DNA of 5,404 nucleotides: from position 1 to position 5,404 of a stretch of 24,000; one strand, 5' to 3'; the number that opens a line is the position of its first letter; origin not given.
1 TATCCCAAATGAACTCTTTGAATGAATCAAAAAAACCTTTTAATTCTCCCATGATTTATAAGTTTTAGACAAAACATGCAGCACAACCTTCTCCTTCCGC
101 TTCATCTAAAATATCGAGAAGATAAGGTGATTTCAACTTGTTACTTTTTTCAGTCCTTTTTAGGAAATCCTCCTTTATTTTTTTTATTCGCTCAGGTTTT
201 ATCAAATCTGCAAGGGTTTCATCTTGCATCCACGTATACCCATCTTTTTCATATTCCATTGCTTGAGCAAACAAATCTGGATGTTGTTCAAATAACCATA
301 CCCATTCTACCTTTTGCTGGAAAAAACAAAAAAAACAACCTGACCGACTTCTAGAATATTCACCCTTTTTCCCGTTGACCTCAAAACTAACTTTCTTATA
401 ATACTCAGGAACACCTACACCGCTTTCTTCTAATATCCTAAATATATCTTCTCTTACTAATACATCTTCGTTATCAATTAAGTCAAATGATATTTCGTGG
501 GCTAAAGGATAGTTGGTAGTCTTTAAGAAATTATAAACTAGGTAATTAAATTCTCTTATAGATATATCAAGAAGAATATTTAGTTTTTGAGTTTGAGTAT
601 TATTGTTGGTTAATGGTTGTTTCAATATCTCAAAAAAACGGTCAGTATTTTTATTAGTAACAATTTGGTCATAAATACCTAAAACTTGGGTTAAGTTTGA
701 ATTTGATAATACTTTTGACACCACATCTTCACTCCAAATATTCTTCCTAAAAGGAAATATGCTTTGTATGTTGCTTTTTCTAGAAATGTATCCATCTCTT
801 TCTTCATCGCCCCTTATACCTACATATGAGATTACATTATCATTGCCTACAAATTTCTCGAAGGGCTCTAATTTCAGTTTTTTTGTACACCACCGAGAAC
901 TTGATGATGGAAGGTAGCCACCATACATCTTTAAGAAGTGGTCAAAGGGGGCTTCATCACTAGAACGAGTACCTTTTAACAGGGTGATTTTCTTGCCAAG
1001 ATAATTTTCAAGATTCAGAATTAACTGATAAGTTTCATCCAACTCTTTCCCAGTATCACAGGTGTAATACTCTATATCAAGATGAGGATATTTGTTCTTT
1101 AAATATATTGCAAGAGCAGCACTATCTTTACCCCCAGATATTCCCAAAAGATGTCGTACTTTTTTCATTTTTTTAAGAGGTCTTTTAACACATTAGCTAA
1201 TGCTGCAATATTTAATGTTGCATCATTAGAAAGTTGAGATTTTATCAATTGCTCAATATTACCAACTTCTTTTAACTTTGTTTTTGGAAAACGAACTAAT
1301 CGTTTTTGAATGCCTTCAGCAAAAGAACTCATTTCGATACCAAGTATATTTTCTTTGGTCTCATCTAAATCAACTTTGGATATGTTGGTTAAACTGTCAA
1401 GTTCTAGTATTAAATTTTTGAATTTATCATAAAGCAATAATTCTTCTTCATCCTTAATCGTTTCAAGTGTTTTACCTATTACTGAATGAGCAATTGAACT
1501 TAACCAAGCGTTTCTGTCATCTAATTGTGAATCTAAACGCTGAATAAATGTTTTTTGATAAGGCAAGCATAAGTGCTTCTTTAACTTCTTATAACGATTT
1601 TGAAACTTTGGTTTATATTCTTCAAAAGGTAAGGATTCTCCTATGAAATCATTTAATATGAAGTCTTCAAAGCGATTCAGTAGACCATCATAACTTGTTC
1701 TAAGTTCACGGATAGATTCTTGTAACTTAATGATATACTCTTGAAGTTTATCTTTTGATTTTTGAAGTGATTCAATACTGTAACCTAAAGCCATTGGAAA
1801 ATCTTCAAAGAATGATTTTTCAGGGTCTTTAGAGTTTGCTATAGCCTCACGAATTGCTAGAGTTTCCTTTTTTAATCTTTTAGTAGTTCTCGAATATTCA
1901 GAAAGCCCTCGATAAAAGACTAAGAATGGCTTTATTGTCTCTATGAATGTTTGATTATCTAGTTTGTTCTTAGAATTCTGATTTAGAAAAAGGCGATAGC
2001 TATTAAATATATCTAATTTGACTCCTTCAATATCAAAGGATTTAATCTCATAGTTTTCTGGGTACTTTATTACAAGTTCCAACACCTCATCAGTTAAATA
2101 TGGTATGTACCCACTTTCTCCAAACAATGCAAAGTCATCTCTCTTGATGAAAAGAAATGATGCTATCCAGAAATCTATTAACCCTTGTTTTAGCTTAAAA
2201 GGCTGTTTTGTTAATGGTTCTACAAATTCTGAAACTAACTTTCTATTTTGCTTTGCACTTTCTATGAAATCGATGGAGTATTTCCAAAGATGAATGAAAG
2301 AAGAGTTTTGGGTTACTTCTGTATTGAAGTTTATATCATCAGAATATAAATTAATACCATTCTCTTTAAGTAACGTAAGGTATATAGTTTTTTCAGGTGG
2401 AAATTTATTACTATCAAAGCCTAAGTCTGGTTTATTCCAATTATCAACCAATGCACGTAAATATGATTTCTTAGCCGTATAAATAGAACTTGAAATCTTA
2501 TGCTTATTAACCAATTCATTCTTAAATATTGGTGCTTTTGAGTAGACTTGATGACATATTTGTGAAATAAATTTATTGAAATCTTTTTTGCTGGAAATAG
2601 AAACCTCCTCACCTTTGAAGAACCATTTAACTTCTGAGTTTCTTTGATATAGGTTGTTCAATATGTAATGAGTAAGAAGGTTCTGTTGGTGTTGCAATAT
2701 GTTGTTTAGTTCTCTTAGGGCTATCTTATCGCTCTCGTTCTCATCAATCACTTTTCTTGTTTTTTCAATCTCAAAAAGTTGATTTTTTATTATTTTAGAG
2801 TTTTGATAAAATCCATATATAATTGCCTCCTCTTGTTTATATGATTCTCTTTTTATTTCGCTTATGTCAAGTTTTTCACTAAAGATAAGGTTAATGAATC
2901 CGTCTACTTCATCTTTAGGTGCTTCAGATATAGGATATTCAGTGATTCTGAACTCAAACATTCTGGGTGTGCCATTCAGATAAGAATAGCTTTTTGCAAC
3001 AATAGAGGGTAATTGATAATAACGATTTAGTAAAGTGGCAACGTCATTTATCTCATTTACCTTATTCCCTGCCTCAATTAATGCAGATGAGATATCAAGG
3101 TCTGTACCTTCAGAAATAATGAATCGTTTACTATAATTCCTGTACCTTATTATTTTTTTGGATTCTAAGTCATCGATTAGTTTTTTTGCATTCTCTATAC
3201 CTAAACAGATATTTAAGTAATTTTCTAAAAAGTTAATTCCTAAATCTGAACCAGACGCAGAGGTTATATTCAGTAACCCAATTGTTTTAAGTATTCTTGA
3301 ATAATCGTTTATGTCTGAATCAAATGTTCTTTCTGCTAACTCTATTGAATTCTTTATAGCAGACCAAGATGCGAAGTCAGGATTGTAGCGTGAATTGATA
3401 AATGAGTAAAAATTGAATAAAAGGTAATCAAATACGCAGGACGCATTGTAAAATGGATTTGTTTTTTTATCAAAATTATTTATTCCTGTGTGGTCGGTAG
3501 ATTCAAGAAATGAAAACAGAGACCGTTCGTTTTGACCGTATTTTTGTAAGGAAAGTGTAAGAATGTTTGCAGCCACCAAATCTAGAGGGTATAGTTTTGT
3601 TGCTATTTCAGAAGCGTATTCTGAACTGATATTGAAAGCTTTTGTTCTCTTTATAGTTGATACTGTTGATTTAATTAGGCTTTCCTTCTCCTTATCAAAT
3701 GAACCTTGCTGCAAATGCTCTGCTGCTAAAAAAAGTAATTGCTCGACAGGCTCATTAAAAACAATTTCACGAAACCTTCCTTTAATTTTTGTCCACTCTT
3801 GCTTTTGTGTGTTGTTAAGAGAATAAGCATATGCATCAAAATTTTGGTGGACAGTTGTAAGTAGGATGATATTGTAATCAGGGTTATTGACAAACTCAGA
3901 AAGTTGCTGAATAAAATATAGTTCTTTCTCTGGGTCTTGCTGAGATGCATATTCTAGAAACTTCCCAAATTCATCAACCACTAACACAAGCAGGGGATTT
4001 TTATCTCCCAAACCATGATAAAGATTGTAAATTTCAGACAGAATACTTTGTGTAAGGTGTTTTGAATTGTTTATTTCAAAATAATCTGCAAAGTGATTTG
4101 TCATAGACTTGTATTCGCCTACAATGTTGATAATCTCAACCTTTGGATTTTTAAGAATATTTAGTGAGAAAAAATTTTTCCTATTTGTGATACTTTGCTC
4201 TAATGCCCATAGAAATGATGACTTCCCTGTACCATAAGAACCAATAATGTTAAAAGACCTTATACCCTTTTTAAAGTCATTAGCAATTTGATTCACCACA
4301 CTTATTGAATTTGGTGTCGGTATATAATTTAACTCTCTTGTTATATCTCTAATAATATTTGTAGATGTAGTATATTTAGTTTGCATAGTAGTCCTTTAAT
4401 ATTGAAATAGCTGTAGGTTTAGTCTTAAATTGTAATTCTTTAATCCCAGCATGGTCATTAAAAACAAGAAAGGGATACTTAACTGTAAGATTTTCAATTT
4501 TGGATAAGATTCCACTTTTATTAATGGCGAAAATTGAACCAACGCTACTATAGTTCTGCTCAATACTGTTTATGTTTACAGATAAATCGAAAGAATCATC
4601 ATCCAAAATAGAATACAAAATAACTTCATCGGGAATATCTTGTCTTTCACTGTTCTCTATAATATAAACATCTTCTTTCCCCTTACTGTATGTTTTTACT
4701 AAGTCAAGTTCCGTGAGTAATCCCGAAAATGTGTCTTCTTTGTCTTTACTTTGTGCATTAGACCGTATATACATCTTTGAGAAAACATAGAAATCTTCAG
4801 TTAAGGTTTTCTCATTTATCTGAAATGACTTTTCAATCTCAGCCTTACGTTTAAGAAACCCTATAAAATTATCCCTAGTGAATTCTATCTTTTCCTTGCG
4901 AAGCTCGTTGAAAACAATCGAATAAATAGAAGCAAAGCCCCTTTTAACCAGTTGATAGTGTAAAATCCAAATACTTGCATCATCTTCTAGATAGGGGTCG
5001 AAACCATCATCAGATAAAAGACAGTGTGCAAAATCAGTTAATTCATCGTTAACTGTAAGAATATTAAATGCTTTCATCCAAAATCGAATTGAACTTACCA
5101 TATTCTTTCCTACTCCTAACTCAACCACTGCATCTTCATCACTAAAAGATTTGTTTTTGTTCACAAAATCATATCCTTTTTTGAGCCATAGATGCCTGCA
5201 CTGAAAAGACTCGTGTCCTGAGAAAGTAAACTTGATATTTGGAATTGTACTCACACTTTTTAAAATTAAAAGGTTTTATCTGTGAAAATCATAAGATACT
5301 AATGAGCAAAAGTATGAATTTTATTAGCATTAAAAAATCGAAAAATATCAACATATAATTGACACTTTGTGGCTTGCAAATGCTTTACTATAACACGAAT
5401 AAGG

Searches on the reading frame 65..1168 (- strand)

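Call 34: search_protein_families(library=pfam, proteins=[window:65-1168:-], max_evalue=0.001)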
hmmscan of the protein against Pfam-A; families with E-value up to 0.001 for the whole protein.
window:65-1168:- (367 aa): 1 family
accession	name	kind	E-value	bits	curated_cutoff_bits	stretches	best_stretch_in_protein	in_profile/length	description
PF01507.26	PAPS_reduct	-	5.1e-06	27.1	22.5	1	8-125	4-115/175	Phosphoadenosine phosphosulfate reductase domain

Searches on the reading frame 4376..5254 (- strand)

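Call 34: search_protein_families(library=pfam, proteins=[window:4376-5254:-], max_evalue=0.001)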
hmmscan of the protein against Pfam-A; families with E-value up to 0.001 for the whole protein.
window:4376-5254:- (292 aa): 1 family
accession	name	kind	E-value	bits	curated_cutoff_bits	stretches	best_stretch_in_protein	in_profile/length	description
PF13182.11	DUF4007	-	6.3e-77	259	27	1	11-290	1-288/288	Protein of unknown function (DUF4007)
